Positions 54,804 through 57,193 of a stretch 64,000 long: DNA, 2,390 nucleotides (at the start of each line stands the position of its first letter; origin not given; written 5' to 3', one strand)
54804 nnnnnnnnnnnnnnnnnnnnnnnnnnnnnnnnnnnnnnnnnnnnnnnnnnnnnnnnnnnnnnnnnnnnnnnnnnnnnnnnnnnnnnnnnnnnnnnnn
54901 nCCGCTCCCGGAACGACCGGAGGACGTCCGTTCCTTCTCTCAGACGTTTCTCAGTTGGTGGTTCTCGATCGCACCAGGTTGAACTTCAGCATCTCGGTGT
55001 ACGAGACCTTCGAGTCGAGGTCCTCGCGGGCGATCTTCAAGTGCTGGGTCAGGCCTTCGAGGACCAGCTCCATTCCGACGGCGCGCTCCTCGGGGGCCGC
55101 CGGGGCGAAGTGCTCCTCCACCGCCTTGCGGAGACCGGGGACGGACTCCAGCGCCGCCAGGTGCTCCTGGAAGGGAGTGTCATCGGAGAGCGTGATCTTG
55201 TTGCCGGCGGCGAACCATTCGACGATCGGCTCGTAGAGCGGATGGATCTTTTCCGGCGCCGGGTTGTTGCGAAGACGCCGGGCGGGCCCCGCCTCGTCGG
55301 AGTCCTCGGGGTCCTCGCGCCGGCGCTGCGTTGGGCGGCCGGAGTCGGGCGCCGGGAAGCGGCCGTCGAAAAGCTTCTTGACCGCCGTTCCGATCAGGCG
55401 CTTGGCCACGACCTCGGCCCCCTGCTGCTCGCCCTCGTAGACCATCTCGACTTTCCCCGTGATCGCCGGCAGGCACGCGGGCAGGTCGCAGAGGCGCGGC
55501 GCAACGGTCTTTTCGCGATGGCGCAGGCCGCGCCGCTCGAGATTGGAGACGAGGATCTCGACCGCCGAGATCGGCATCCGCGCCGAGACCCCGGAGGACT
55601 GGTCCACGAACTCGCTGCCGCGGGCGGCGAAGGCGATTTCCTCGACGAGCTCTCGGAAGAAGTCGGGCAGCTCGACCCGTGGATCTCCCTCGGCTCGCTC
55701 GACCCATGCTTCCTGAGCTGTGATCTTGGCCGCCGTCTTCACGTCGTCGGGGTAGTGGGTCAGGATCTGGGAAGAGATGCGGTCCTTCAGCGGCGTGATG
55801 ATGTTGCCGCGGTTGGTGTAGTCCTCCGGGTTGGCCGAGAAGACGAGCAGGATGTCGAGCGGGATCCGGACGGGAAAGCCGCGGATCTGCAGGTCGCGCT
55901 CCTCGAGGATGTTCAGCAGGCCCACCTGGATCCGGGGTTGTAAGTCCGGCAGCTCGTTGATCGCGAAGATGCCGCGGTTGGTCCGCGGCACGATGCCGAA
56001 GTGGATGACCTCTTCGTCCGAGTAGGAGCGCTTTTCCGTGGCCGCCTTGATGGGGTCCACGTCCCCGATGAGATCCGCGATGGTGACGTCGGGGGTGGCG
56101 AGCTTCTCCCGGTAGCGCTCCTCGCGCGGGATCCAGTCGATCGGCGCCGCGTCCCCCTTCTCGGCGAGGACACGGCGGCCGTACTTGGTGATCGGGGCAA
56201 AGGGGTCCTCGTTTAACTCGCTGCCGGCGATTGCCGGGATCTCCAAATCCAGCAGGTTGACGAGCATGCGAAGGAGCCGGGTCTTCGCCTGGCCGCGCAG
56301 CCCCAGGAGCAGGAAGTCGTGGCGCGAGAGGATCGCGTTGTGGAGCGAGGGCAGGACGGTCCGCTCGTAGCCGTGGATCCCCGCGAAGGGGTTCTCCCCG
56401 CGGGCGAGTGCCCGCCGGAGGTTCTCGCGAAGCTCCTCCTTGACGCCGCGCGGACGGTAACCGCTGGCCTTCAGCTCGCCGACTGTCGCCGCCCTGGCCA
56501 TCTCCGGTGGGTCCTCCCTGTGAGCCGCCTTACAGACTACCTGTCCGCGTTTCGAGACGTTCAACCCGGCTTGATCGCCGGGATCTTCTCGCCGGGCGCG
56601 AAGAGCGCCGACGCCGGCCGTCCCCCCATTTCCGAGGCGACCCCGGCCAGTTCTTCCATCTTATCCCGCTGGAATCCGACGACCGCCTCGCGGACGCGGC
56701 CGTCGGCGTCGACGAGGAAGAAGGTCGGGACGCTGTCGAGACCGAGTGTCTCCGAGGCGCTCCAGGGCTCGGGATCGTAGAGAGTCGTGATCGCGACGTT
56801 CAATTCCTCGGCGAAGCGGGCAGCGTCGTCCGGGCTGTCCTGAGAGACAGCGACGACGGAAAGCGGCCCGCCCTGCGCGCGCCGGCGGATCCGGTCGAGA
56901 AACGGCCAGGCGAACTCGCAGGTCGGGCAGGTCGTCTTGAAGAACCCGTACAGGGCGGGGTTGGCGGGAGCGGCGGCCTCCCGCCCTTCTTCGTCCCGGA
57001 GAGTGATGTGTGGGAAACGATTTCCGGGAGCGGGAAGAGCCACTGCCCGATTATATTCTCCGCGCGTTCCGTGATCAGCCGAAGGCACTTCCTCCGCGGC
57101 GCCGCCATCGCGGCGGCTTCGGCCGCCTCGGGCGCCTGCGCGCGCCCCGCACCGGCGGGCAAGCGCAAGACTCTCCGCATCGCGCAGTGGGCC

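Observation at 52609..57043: Five-gene operon: redoxin - MoxR-like AAA+ ATPase (extended) - HpcH aldolase - VWA protein - small membrane protein, all translationally coupled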

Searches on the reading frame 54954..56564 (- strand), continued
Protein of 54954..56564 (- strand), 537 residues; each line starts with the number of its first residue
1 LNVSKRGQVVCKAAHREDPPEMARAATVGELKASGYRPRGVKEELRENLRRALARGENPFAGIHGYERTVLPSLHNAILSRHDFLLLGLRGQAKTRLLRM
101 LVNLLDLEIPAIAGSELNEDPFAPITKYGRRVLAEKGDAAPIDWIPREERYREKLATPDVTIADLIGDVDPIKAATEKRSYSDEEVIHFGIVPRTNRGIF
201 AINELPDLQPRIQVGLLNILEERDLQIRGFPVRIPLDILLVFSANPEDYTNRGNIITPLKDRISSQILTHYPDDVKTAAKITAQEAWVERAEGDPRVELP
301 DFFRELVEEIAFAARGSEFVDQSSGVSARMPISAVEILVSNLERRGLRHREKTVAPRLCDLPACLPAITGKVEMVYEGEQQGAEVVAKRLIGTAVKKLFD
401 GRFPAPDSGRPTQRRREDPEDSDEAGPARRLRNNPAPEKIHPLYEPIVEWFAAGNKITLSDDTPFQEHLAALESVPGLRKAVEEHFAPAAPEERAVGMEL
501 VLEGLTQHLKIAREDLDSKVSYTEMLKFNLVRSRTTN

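Call 55: find_encoding_contigs(protein=P0145, flank=6000, max_places=2)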
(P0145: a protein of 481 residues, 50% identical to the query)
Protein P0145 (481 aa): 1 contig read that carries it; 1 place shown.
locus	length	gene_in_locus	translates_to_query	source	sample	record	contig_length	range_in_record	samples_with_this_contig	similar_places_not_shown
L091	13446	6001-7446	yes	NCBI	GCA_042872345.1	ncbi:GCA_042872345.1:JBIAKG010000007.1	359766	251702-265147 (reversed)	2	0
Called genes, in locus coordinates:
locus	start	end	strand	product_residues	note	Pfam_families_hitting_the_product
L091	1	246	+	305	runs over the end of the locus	PF03067:LPMO_10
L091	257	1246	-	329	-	PF00248:Aldo_ket_red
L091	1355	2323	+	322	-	PF00248:Aldo_ket_red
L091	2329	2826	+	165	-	PF01814:Hemerythrin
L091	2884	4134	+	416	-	PF07730:HisKA_3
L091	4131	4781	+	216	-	PF00072:Response_reg, PF00196:GerE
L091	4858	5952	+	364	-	-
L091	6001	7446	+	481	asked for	PF00158:Sigma54_activat (faint), PF01078:Mg_chelatase (faint), PF07728:AAA_5 (faint)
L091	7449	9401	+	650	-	PF27532:Mb0984_helical, PF27098:Rv0959_3rd, PF13519:VWA_2 (weak)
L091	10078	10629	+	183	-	-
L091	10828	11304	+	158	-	-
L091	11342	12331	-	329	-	PF01965:DJ-1_PfpI, PF00165:HTH_AraC (weak), PF12833:HTH_18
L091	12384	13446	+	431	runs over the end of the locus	PF07690:MFS_1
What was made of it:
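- Closest known: Rv0958/Rv0959 of Mycobacterium tuberculosis. Different: The actinobacterial VWA partner is about 650 aa and has an extra N-terminal helical region (call 55); here it is 361 aa. The actinobacterial locus examined has no aldolase, redoxin or TM protein.
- Link to Rv0958/Rv0959: Micromonospora has a 481-aa ATPase (46% identical) followed at 3 nt by a 650-aa protein with PF27532 Mb0984_helical, PF27098 Rv0959_3rd and VWA_2 (call 55).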

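Call 57: search_protein_families(library=padloc, proteins=[window:54954-56501:-], max_evalue=0.01)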
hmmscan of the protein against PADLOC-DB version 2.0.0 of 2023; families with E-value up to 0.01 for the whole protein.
window:54954-56501:- (516 aa): 0 families

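Call 58: search_protein_families(library=pfam, proteins=[L007:4205-4636:+, L014:4708-6666:+], max_evalue=5)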
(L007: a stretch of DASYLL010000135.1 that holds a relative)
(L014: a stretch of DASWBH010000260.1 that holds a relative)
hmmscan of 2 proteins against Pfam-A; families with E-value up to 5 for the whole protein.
L007:4205-4636:+ (144 aa): 5 families
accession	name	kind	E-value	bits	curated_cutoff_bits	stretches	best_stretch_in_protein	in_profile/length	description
PF13428.12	TPR_14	-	0.0035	18.3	23.5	1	96-129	5-38/44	Tetratricopeptide repeat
PF14611.13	KH_SLS1_1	-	0.035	14.7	24.1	1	46-90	16-59/69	SLS1 protein first KH domain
PF07719.23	TPR_2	-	0.069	13.8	27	1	101-125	10-34/34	Tetratricopeptide repeat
PF10929.13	DUF2811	-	0.088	13.6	26.6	1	4-39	2-37/57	Protein of unknown function (DUF2811)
PF08631.16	SPO22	-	0.14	12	27.5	1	51-105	36-88/274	Meiosis protein SPO22/ZIP4 like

L014:4708-6666:+ (653 aa): 5 families
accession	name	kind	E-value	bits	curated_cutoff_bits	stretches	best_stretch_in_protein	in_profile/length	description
PF01433.26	Peptidase_M1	-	3.1e-42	145.1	27.7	1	301-486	12-205/218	Peptidase family M1 domain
PF09127.17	Leuk-A4-hydro_C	-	7e-26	91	27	1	539-648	1-110/112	Leukotriene A4 hydrolase, C-terminal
PF17900.6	Peptidase_M1_N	-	1.4e-14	55.1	25.8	1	93-260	4-186/186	Peptidase M1 N-terminal domain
PF13485.12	Peptidase_MA_2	-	0.11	12.7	32.4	1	351-390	69-109/201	Peptidase MA superfamily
PF05299.18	Peptidase_M61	-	0.12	13.2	22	1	349-385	3-50/118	M61 glycyl aminopeptidase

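Call 69: search_solved_structures(query=A2, max_evalue=0.01)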
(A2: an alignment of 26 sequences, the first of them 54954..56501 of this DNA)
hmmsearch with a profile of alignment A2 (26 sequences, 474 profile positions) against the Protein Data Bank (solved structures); distinct sequences matched with E-value up to 0.01: 15.
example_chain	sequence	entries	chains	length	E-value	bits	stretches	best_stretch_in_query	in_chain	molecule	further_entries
8osf_A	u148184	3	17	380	3.4e-14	56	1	42-274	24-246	Magnesium-chelatase subunit ChlI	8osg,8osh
4zpx_A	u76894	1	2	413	8.2e-12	48.1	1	145-297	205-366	ATP-dependent protease Lon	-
1g8p_A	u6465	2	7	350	2e-11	46.8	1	153-275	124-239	MAGNESIUM-CHELATASE 38 KDA SUBUNIT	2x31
3k1j_A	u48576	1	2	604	2.3e-11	46.6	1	145-297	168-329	ATP-dependent protease Lon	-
6l8d_A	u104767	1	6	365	3.5e-11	46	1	42-274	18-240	Magnesium-chelatase subunit ChlI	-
6iy8_A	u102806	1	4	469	0.00016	24.1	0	171-224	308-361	Positive regulator CapR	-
1ojl_A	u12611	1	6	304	0.00077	21.8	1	176-225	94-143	TRANSCRIPTIONAL REGULATORY PROTEIN ZRAR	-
6luf_A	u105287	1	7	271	0.0021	20.4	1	172-245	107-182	Flagellar regulatory protein C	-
4qhs_A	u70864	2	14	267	0.0026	20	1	172-241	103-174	Flagellar regulatory protein C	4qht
6lua_A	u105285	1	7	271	0.0028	20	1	172-241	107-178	Flagellar regulatory protein C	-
22vt_7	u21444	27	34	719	0.0042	19.4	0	261-345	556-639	DNA replication licensing factor MCM7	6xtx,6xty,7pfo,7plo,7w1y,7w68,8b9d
9caq_7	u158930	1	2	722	0.0043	19.4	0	261-345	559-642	DNA replication licensing factor MCM7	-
6raw_6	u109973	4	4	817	0.0057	18.9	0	166-228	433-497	DNA replication licensing factor Mcm6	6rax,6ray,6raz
22vt_6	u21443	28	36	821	0.0065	18.7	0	162-228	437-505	DNA replication licensing factor MCM6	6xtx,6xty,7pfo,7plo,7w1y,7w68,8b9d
6jdi_A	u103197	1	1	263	0.0087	18.3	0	176-227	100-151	Nitrogen assimilation regulatory protein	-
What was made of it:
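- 54951..56501 (-): ChlI/MoxR-like AAA+ ATPase gene (516 aa, ATG start). Motifs: Walker A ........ 56280-56303; Walker B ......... (N-E in place of D-E) 55941-55967; sensor 1 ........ 55821-55844; Arg finger PLKDRI 55776-55793; sensor 2 SGVSARM 55575-55595. Profile search of PDB: ChlI 3.4e-14 (call 69).
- On MoxR-class AAA+ ATPases (MRP, RavA, CbbQ/NorQ/GvpN and related subfamilies): However, the family profile finds ChlI and LonB in PDB and finds no MoxR member (call 69).
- Sequence profile: ChlI 3.4e-14 (call 69). ChlI is the closest solved protein by sequence profile (3.4e-14, call 69).
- Tried and rejected: Only the family profile reached ChlI (call 69).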

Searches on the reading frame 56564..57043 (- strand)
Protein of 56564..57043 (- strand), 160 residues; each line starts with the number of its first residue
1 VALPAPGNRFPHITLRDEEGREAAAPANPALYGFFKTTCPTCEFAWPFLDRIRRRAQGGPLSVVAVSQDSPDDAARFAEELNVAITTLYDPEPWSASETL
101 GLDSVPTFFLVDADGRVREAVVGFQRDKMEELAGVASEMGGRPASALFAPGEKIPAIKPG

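Call 4: search_protein_families(library=pfam, proteins=[window:56564-57043:-], max_evalue=0.01)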
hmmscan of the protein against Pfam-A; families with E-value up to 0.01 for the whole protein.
window:56564-57043:- (160 aa): 2 families
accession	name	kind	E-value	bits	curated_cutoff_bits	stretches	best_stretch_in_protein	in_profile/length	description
PF08534.16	Redoxin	-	1.5e-09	38.3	26.6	1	7-126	3-137/148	Redoxin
PF00578.27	AhpC-TSA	-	6e-09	36.3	26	1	7-119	2-123/124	AhpC/TSA family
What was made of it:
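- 56561..57043 (-): Thioredoxin-fold redoxin gene (160 aa, GTG start). It has no signal peptide or TM segment, so it is probably cytoplasmic. CxxC (CPTC) is at 56918-56929. Pfam Redoxin 38.3 bits and AhpC-TSA 36.3 bits (call 4).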

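Call 5: search_protein_families(library=ncbifam, proteins=[window:56564-57043:-], max_evalue=0.01)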
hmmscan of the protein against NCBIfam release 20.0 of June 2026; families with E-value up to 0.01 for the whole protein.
window:56564-57043:- (160 aa): 7 families
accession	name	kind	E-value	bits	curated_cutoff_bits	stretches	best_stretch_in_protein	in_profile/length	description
NF002854.0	PRK03147.1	subfamily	1.9e-07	31.2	170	1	31-128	66-163/176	thiol-disulfide oxidoreductase ResA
TIGR00385.1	dsbE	subfamily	8e-07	28.8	123.15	1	23-125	59-158/173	DsbE family thiol:disulfide interchange protein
TIGR02661.1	MauD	equivalog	0.00014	21.4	188.6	1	14-133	56-175/189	methylamine dehydrogenase accessory protein MauD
NF047696.1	ThlDiSintTplARhiz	equivalog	0.0011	18.8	230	1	30-115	100-191/219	thiol:disulfide interchange protein TlpA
TIGR01068.1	thioredoxin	equivalog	0.0021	18.2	96.8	0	95-128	59-92/101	thioredoxin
NF011941.0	PRK15412.1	equivalog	0.0031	17.1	359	1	27-123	68-161/185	thiol:disulfide interchange protein DsbE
NF006960.0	PRK09437.1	equivalog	0.009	15.9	140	0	6-104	6-107/156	thioredoxin-dependent thiol peroxidase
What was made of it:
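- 56561..57043 (-): Weak ResA/DsbE/TlpA similarity (call 5).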

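Call 57: search_protein_families(library=padloc, proteins=[window:56564-57043:-], max_evalue=0.01)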
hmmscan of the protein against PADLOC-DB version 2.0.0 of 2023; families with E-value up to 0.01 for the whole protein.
window:56564-57043:- (160 aa): 0 families
